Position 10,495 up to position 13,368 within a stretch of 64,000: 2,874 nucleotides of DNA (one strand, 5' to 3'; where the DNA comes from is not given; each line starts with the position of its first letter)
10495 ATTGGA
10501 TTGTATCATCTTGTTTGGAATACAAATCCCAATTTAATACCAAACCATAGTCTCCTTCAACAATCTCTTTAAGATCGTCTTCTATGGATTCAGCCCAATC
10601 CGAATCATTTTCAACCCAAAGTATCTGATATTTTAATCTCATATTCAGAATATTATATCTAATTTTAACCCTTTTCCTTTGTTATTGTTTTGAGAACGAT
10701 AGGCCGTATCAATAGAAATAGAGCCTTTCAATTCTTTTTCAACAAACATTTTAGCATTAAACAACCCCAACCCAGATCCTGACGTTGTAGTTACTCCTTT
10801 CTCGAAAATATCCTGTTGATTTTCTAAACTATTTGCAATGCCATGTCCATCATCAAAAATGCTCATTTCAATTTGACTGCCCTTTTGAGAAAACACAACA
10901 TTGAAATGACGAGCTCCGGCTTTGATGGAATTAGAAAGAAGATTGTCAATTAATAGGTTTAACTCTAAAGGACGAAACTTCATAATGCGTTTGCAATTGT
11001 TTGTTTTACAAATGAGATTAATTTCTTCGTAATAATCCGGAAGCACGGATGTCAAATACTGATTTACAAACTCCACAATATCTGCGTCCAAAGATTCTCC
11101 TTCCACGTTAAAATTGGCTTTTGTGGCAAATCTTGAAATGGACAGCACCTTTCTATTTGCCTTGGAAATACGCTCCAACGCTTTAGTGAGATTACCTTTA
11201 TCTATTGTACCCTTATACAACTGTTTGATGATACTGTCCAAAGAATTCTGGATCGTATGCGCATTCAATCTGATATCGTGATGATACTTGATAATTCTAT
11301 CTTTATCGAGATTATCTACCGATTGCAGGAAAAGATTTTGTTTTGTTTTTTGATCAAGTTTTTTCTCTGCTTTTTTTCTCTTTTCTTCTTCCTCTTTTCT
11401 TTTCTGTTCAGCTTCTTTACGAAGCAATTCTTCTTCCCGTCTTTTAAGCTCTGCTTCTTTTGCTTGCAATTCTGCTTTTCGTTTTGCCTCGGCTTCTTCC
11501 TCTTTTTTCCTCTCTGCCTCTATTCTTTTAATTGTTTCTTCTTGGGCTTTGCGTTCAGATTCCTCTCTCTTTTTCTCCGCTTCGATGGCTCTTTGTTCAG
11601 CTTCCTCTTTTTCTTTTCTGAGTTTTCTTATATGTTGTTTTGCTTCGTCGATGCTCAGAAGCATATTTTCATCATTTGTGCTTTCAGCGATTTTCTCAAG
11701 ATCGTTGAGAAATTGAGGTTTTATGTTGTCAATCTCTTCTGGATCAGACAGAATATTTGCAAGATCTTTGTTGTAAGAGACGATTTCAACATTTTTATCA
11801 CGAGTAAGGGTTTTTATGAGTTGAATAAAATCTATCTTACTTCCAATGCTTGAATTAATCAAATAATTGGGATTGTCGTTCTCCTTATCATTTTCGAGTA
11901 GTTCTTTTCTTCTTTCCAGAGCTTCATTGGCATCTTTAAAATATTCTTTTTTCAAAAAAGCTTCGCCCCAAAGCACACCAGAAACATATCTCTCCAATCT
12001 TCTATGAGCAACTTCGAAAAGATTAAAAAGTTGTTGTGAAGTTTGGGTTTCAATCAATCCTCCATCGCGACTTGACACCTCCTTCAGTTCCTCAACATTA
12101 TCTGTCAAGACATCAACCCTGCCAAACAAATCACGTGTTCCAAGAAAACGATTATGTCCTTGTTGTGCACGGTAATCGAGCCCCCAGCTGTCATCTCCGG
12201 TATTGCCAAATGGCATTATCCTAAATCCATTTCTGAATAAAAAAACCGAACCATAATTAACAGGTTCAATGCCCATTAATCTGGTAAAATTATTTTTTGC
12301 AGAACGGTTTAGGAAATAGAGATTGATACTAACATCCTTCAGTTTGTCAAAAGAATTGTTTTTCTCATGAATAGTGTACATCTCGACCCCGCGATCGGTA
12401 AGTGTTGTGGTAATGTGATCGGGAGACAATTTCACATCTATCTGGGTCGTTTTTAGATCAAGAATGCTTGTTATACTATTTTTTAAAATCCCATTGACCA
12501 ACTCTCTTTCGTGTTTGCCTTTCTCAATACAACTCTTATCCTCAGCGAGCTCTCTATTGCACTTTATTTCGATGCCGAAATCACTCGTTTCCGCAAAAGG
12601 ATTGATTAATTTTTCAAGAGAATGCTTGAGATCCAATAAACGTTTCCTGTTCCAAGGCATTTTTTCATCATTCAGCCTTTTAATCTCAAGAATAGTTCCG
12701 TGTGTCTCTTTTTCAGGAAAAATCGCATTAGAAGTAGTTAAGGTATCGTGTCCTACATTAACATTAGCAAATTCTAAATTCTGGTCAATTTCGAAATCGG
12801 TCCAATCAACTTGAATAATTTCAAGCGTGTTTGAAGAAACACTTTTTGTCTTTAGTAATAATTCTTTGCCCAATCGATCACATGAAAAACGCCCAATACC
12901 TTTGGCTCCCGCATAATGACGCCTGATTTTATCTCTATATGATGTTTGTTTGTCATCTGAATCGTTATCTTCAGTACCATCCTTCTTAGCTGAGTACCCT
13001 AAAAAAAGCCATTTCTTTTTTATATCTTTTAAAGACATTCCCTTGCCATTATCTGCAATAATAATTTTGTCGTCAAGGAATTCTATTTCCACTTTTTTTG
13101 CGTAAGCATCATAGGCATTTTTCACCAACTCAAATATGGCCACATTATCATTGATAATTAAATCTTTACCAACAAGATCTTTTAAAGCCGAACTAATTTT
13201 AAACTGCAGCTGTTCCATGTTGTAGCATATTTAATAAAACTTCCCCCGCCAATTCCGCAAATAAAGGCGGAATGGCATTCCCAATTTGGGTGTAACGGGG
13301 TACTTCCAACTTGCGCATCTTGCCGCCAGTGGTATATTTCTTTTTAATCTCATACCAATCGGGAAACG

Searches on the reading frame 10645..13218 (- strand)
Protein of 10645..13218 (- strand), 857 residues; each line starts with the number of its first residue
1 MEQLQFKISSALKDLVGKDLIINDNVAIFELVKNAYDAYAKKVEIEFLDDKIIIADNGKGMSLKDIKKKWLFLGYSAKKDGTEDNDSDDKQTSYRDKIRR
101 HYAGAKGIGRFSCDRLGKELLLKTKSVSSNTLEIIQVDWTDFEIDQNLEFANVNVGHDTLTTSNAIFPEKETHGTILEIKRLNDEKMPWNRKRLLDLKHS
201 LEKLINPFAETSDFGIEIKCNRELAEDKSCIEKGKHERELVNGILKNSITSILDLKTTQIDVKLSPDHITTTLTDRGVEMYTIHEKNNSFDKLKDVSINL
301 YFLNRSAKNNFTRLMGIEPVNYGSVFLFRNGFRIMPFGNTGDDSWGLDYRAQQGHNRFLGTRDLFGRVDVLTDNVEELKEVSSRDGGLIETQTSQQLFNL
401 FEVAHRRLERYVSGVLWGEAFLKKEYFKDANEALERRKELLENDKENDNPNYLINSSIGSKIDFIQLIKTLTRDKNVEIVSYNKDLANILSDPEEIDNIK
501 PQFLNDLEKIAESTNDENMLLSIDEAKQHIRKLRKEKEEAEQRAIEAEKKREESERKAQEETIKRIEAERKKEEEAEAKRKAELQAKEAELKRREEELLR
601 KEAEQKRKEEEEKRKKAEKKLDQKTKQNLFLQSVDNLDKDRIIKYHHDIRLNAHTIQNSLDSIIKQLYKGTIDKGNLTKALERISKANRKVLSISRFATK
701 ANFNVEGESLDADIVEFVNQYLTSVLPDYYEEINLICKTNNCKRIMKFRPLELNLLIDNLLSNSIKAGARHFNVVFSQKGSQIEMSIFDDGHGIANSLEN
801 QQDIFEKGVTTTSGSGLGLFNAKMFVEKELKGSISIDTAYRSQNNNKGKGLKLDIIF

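Call 55: search_protein_families(library=pfam, proteins=[window:10645-13218:-], max_evalue=0.001)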
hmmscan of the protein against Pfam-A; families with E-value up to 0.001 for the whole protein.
window:10645-13218:- (857 aa): 2 families
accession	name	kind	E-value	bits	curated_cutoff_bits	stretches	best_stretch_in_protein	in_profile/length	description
PF13589.12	HATPase_c_3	-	6e-21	75.3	25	2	25-146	4-112/137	Histidine kinase-, DNA gyrase B-, and HSP90-like ATPase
PF02518.31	HATPase_c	-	1.4e-18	67.8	26.4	1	751-841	4-94/111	Histidine kinase-, DNA gyrase B-, and HSP90-like ATPase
